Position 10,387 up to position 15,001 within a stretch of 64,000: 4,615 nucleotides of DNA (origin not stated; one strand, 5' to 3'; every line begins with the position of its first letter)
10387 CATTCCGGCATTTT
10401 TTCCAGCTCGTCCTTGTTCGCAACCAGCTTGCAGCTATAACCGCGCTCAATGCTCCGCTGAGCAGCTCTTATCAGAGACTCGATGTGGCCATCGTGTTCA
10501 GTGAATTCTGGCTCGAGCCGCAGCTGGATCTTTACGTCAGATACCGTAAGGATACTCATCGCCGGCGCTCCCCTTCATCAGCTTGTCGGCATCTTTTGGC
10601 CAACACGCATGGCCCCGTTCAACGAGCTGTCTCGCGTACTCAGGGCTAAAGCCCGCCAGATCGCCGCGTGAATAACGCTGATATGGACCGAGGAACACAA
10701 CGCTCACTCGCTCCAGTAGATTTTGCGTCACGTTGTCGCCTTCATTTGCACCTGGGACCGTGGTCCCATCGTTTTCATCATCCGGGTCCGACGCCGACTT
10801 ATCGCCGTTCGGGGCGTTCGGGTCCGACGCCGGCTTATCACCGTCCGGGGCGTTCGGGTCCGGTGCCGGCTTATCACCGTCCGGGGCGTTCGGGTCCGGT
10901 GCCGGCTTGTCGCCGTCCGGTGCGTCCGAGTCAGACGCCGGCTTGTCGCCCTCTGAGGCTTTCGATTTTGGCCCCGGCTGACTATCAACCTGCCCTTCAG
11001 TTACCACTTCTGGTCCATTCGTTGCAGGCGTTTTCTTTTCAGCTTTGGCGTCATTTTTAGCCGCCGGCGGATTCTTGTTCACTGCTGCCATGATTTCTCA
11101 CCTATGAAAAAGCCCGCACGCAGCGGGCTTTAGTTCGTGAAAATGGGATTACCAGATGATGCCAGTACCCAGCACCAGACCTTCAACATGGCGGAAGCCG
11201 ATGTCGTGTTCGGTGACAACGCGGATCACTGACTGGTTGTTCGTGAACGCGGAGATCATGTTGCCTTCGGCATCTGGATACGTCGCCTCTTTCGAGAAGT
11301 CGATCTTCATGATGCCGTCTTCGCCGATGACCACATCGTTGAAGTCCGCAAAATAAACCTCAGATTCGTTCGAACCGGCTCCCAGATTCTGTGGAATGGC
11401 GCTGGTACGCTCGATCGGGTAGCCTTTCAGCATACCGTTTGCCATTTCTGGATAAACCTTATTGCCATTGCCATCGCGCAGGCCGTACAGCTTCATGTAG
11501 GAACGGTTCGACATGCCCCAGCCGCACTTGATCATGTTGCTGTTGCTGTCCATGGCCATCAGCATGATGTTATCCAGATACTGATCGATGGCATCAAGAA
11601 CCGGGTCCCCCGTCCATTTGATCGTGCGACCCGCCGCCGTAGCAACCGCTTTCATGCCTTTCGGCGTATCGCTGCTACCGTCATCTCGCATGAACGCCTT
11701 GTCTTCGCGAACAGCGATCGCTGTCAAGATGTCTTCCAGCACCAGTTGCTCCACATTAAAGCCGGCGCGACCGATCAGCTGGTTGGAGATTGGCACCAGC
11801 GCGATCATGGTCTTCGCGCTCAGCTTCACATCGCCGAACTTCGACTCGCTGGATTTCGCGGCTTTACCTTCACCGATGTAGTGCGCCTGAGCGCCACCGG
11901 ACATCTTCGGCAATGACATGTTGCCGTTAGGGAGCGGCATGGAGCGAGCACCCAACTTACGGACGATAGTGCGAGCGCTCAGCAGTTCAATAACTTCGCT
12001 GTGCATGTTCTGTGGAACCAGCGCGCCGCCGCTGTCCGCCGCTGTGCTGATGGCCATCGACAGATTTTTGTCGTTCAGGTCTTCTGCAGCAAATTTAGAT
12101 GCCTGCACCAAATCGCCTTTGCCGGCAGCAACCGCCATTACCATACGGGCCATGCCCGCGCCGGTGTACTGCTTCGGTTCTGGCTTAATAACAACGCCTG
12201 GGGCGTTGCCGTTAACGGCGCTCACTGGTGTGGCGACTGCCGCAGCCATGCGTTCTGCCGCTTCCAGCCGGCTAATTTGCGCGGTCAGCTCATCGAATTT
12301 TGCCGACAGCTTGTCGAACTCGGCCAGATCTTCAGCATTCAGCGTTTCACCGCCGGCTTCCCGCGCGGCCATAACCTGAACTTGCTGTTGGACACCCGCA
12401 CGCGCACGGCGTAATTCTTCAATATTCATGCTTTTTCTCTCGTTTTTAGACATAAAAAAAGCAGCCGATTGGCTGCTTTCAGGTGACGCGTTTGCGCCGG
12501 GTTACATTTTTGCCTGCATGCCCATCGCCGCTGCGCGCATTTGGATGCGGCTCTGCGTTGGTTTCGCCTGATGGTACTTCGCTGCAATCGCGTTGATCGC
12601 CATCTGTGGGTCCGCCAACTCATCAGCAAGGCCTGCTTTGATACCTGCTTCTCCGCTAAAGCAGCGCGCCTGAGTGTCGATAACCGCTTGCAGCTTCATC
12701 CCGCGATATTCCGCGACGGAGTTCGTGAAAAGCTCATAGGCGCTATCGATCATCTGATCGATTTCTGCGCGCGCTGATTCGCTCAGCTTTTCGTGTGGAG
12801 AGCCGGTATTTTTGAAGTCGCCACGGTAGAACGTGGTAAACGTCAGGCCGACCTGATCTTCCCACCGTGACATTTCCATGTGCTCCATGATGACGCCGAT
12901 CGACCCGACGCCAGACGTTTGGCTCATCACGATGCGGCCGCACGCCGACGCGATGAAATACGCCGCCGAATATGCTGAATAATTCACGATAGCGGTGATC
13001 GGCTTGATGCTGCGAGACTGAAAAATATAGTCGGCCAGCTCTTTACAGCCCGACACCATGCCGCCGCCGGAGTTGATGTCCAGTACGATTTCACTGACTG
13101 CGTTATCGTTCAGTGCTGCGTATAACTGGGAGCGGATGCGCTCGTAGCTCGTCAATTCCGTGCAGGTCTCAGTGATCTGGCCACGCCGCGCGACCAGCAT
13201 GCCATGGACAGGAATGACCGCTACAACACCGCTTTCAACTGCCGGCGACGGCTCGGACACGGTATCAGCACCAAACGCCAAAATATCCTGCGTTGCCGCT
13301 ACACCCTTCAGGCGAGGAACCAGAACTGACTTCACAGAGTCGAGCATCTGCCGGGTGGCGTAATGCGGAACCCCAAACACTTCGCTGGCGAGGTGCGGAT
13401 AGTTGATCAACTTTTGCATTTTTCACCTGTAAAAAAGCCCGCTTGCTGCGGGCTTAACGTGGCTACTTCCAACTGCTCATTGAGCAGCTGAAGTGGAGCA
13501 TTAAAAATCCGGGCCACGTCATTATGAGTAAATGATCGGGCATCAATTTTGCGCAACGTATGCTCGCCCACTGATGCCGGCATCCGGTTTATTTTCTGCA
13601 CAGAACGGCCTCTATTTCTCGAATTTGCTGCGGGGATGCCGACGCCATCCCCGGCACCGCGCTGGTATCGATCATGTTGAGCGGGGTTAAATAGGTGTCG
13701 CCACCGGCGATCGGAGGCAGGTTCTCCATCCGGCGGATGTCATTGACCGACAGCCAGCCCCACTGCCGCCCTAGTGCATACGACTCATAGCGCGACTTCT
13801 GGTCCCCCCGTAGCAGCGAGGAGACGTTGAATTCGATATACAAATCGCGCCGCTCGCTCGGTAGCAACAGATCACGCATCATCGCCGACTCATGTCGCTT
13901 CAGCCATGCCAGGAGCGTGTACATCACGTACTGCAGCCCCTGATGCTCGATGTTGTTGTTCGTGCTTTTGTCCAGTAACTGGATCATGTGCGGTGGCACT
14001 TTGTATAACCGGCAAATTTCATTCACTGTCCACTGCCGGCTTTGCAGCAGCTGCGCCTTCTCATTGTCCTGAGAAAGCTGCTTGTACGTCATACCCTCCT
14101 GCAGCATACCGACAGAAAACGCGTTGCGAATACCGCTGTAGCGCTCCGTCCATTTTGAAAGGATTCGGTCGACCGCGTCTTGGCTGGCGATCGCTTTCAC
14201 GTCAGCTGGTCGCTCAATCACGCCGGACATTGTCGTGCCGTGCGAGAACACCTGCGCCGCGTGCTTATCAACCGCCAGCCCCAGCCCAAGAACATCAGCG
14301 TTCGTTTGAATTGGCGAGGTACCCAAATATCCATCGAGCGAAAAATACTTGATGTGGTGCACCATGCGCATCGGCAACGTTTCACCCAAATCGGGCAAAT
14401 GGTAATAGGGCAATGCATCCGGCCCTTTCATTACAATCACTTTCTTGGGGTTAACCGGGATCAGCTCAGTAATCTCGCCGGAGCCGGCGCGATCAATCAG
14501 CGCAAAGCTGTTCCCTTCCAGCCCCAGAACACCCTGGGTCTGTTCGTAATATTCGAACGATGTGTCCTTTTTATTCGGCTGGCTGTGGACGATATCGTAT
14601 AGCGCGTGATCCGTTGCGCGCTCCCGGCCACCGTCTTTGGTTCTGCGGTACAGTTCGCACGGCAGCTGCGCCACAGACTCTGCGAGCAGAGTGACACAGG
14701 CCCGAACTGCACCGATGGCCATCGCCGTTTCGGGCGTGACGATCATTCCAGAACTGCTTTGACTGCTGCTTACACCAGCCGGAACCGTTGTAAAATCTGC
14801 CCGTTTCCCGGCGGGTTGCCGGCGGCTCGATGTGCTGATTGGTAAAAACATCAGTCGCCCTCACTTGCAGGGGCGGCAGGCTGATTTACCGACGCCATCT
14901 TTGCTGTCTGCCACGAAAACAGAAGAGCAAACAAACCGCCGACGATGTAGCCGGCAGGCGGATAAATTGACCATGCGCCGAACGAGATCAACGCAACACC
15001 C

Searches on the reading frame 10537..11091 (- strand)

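Call 15: search_protein_families(library=phrogs, proteins=[window:10537-11091:-], max_evalue=0.00001)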
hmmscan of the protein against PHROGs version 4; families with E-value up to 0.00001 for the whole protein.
window:10537-11091:- (184 aa): 3 families
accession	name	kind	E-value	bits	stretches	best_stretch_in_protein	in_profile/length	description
phrog_10196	-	unknown function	2.2e-19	71.5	1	93-178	77-160/168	-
phrog_28254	-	unknown function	1.2e-17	65.4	1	53-179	29-154/161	-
phrog_24620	-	unknown function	3.9e-16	60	1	107-177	52-114/123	-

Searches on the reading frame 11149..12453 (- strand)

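Call 15: search_protein_families(library=phrogs, proteins=[window:11149-12453:-], max_evalue=0.00001)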
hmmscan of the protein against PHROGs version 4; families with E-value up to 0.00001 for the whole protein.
window:11149-12453:- (434 aa): 3 families
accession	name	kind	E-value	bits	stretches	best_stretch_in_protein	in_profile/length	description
phrog_10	-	head and packaging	3.2e-64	219.2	1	7-430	261-634/752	major head protein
phrog_617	-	head and packaging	2e-50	173.4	1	17-432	206-624/626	major head protein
phrog_2263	-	head and packaging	1.3e-09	38.6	1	12-280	174-412/551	major head protein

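Call 51: search_protein_families(library=pfam, proteins=[window:11149-12453:-], max_evalue=0.01)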
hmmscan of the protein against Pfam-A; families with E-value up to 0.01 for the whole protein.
window:11149-12453:- (434 aa): 1 family
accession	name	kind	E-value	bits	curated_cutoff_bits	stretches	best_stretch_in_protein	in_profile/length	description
PF05065.19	Phage_capsid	-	7.5e-46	157.2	24.2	1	142-430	1-279/280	Phage capsid family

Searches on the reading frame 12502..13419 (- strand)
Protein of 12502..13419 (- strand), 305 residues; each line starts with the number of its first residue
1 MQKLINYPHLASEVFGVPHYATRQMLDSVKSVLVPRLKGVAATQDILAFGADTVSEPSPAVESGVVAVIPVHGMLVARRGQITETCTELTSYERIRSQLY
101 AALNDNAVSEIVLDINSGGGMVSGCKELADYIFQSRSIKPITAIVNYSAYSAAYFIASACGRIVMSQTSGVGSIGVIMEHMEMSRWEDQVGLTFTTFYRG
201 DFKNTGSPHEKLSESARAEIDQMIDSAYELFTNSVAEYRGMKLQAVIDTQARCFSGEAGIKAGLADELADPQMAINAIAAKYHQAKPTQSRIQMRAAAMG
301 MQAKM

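Call 15: search_protein_families(library=phrogs, proteins=[window:12502-13419:-], max_evalue=0.00001)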
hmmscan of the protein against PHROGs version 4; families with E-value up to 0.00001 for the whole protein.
window:12502-13419:- (305 aa): 9 families
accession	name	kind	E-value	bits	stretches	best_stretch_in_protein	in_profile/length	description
phrog_53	-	head and packaging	9.3e-104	349.7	1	2-298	3-308/583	head maturation protease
phrog_33023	-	unknown function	6.1e-34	118.6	1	63-297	65-301/507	-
phrog_4759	-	unknown function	5.4e-24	86.1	1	66-184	82-199/209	-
phrog_21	-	head and packaging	9.3e-16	57.8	1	63-276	558-787/1362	portal protein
phrog_24195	-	unknown function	1.4e-10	41.9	1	225-276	2-53/61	-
phrog_16406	-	unknown function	2.3e-08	34.2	1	215-286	388-459/601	-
phrog_8940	-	tail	4.4e-08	34.2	1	225-279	2-56/201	capsid assembly protein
phrog_94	-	head and packaging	8.1e-07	29.9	1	102-169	111-176/622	head maturation protease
phrog_24209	-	unknown function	1e-06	29.5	1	89-136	1-48/49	-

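Call 51: search_protein_families(library=pfam, proteins=[window:12502-13419:-], max_evalue=0.01)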
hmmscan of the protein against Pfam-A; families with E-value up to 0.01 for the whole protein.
window:12502-13419:- (305 aa): 3 families
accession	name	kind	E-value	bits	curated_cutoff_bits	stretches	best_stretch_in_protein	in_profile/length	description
PF01343.23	Peptidase_S49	-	3.4e-35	121.7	24.9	1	136-280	4-149/154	Peptidase family S49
PF25145.1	NfeD1b_N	-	5.3e-10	39.6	40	1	104-180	27-101/189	NfeD1b, N-terminal domain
PF00574.28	CLP_protease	-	0.0015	18.9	20.2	1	87-160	25-96/182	Clp protease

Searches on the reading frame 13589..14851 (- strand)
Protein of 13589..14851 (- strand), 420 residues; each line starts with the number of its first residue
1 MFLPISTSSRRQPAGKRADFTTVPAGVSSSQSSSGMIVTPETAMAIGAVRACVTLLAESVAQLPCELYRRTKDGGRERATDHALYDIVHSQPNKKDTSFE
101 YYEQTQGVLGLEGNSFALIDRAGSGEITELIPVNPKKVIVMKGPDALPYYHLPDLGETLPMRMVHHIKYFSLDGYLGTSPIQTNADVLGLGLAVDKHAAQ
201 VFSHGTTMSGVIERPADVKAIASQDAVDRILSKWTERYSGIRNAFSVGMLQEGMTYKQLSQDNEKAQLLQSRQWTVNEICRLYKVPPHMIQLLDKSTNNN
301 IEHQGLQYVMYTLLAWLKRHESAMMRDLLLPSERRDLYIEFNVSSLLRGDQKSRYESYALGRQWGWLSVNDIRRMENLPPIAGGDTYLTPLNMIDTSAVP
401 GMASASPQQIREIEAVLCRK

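Call 15: search_protein_families(library=phrogs, proteins=[window:13589-14851:-], max_evalue=0.00001)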
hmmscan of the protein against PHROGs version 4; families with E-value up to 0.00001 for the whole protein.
window:13589-14851:- (420 aa): 7 families
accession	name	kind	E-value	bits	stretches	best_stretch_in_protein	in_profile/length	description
phrog_12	-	head and packaging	2.1e-116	391.5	1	20-398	69-435/646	portal protein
phrog_2662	-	head and packaging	1.8e-74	252.6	1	39-397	60-424/717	portal protein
phrog_5929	-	head and packaging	1.7e-59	201.9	1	193-401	3-207/228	portal protein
phrog_11323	-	unknown function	6.5e-37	127.5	1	289-397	1-110/130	-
phrog_2271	-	head and packaging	4.8e-24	85.1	1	14-387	21-393/859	portal protein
phrog_21454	-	unknown function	1.6e-13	51.6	1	223-387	9-170/320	-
phrog_4891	-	unknown function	3e-06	28.7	1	357-394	3-43/71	-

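Call 51: search_protein_families(library=pfam, proteins=[window:13589-14851:-], max_evalue=0.01)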
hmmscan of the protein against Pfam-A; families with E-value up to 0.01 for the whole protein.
window:13589-14851:- (420 aa): 1 family
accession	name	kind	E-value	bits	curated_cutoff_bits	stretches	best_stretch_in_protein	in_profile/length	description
PF04860.17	Phage_portal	-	3.1e-99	332.6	39.1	1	48-377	2-321/321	Phage portal protein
